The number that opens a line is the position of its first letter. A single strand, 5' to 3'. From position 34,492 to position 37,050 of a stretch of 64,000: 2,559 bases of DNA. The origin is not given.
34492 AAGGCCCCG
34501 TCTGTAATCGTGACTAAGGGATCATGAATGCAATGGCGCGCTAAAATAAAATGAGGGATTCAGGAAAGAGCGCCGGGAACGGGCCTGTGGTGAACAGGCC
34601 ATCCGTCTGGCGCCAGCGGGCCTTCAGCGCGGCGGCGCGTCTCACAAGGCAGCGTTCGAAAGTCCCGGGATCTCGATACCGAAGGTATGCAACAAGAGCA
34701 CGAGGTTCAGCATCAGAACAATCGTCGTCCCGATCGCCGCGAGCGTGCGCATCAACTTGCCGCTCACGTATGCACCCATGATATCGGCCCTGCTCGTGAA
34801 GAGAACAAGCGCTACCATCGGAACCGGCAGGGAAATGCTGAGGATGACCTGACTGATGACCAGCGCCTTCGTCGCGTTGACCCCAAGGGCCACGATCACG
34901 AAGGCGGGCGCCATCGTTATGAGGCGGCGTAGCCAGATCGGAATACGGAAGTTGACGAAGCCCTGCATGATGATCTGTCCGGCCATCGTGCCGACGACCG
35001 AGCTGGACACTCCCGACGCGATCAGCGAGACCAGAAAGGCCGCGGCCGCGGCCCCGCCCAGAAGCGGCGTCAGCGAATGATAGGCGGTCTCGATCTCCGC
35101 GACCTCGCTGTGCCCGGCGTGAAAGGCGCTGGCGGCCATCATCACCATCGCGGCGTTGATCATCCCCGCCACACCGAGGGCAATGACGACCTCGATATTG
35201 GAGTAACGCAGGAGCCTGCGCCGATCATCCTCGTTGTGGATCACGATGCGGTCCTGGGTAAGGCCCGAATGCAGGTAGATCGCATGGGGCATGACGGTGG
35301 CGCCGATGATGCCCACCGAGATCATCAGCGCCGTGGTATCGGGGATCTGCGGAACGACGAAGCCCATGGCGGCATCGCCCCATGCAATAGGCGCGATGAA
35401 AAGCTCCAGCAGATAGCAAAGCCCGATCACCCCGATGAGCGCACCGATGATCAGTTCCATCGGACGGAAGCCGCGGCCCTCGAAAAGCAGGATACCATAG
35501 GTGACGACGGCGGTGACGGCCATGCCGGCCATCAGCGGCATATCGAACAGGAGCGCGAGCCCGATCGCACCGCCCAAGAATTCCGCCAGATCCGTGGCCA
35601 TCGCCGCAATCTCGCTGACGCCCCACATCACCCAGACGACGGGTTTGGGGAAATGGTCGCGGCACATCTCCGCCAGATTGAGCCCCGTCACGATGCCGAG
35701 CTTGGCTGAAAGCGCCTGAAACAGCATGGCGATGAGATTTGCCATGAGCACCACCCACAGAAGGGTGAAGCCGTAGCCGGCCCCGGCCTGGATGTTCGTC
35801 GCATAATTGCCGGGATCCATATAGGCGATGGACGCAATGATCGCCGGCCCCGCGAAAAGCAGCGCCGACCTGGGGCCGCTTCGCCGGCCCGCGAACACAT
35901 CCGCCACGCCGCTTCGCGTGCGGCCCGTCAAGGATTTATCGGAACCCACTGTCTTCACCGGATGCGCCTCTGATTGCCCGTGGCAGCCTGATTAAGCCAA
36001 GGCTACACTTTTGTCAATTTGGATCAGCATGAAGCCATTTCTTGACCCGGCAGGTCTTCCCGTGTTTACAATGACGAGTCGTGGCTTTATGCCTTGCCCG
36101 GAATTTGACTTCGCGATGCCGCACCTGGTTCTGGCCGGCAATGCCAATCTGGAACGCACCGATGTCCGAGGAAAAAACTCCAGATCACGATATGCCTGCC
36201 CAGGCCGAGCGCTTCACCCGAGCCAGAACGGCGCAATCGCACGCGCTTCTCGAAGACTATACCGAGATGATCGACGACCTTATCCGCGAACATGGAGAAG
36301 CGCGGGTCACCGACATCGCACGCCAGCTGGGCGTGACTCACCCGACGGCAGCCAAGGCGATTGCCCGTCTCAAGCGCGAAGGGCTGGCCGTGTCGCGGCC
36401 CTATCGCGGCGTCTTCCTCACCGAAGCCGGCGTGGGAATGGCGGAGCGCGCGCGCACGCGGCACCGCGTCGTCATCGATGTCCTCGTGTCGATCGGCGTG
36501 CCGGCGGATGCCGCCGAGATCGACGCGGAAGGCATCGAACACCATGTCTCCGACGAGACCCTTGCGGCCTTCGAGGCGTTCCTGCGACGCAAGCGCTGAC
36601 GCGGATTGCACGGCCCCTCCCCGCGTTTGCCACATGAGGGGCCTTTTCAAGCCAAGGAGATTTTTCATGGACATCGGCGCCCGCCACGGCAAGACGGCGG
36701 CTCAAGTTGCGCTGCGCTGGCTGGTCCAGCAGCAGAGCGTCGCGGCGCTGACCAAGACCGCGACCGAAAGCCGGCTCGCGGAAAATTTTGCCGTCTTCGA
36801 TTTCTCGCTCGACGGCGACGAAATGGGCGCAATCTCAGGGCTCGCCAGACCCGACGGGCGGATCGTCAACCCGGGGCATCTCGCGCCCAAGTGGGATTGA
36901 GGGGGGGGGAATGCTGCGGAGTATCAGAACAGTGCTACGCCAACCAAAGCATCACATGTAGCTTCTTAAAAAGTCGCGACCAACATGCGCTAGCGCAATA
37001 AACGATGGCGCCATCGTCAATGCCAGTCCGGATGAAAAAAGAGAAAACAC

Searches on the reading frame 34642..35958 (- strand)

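Call 82: search_protein_families(library=pfam, proteins=[window:34642-35958:-], max_evalue=0.01)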
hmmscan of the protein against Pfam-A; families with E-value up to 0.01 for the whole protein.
window:34642-35958:- (438 aa): 1 family
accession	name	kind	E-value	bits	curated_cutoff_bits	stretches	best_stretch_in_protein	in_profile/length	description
PF01566.24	Nramp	-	5.7e-124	414.2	29.8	1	53-400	2-356/357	Natural resistance-associated macrophage protein-like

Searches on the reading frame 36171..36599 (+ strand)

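Call 82: search_protein_families(library=pfam, proteins=[window:36171-36599:+], max_evalue=0.01)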
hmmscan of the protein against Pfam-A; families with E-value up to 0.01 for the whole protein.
window:36171-36599:+ (142 aa): 16 families
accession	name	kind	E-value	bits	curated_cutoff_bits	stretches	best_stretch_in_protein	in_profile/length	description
PF02742.21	Fe_dep_repr_C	-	2.5e-11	43.8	27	1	84-139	1-57/70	Iron dependent repressor, metal binding and dimerisation domain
PF01325.25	Fe_dep_repress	-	4.5e-10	40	26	1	27-81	6-60/60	Iron dependent repressor, N-terminal DNA binding domain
PF00392.27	GntR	-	1.4e-06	28.3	27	1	45-82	26-63/64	Bacterial regulatory proteins, gntR family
PF12802.13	MarR_2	-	1.3e-05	25.7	27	1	38-75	14-52/61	MarR family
PF01047.28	MarR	-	1.3e-05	25.4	24.6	1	37-72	11-46/59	MarR family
PF09339.16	HTH_IclR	-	5.5e-05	23.3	22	1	36-75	10-50/52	IclR helix-turn-helix domain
PF13384.12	HTH_23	-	0.00039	20.6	24.6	1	44-73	18-47/50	Homeodomain-like domain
PF13412.12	HTH_24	-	0.00043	20.2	21.9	1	37-72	11-46/48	Winged helix-turn-helix DNA-binding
PF13545.12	HTH_Crp_2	-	0.00052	20.4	27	1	47-77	26-56/70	Crp-like helix-turn-helix domain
PF01978.25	TrmB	-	0.00088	19.5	25.6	1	40-75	19-54/68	Sugar-specific transcriptional regulator TrmB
PF13404.12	HTH_AsnC-type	-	0.0026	18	27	1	38-68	12-42/42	AsnC-type helix-turn-helix domain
PF08279.18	HTH_11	-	0.0036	17.6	25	1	37-74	9-46/55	HTH domain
PF13551.12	HTH_29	-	0.0065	17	28.1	0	40-76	9-45/64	Winged helix-turn helix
PF00126.33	HTH_1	-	0.0066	16.8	26.6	0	50-87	20-59/60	Bacterial regulatory helix-turn-helix protein, lysR family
PF24409.1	wHTH-PRTase_assc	-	0.0069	16.8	27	0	45-103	13-67/83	wHTH-PRTase associated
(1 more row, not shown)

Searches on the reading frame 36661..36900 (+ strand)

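Call 82: search_protein_families(library=pfam, proteins=[window:36661-36900:+], max_evalue=0.01)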
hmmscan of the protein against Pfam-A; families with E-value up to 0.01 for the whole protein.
window:36661-36900:+ (79 aa): 1 family
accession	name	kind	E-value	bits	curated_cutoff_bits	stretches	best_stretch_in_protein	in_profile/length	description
PF00248.27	Aldo_ket_red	-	1.3e-08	34.8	24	1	4-61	231-289/291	Aldo/keto reductase family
